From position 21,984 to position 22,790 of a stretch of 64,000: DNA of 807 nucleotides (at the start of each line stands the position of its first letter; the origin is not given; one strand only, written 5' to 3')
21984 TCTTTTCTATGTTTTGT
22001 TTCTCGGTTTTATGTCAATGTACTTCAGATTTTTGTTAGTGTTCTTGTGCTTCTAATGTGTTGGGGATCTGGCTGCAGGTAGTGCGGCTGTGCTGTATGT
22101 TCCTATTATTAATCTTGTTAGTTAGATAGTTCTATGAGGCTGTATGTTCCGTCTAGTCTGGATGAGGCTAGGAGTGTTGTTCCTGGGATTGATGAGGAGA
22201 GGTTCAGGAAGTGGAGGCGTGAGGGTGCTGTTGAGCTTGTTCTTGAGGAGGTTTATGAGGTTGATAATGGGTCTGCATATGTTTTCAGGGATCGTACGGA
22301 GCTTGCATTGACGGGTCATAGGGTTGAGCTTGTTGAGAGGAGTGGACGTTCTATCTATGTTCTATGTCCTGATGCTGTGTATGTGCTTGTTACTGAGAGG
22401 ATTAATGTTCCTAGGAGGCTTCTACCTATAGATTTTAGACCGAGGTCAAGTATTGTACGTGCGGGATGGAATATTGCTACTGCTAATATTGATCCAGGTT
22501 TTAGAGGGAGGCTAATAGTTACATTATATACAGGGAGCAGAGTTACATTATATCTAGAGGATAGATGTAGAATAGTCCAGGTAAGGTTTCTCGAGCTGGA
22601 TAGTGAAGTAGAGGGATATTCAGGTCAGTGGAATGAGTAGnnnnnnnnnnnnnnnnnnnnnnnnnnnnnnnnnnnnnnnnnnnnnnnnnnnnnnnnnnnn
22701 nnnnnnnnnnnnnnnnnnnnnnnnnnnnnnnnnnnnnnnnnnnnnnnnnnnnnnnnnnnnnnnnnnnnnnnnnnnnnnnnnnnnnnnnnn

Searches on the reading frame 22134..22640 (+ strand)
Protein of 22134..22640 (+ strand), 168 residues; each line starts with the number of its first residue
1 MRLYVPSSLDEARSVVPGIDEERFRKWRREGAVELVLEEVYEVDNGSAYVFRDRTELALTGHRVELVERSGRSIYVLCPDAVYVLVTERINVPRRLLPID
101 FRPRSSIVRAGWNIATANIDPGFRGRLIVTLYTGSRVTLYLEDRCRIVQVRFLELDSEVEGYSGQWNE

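Call 8: search_protein_families(library=pfam, proteins=[window:22134-22640:+], max_evalue=0.01)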
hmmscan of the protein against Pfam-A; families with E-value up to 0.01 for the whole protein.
window:22134-22640:+ (168 aa): 1 family
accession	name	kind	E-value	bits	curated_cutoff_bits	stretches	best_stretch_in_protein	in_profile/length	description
PF22769.1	DCD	-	2.8e-11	44.2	27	1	62-154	58-152/153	dCTP deaminase-like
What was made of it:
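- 22134..22640 (+): Right flanking gene (168 aa) of the dCTP deaminase / dUTPase family. The arm's bias continues into it. Pfam DCD scores 44.2 bits against a cutoff of 27 (call 8).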

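Call 60: search_protein_families(library=phrogs, proteins=[window:22134-22640:+], max_evalue=0.01)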
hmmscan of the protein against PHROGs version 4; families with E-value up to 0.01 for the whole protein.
window:22134-22640:+ (168 aa): 1 family
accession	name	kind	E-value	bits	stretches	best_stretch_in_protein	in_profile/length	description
phrog_1663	-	DNA, RNA and nucleotide metabolism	6.5e-11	42.9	1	75-166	112-207/303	dCTP deaminase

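Call 73: search_protein_families(library=ncbifam, proteins=[window:22134-22640:+], max_evalue=0.1)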
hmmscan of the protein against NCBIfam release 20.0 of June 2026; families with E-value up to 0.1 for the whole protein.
window:22134-22640:+ (168 aa): 4 families
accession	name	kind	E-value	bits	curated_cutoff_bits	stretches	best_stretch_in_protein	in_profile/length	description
NF002598.0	PRK02253.1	equivalog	9.7e-16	57.7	130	1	32-167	34-162/167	deoxyuridine 5'-triphosphate nucleotidohydrolase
TIGR02274.1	dCTP_deam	equivalog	2.3e-11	43.7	92.8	1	79-160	75-159/180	dCTP deaminase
NF041659.1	Papain_Inhib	equivalog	0.066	13.2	150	0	109-149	67-107/130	cysteine/serine endopeptidase inhibitor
TIGR00576.1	dut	superfamily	0.082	12.6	102.55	0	90-156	49-117/143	dUTP diphosphatase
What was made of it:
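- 22134..22640 (+): The NCBIfam dUTPase model gives E 1e-15 but is below its cutoff (call 73).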
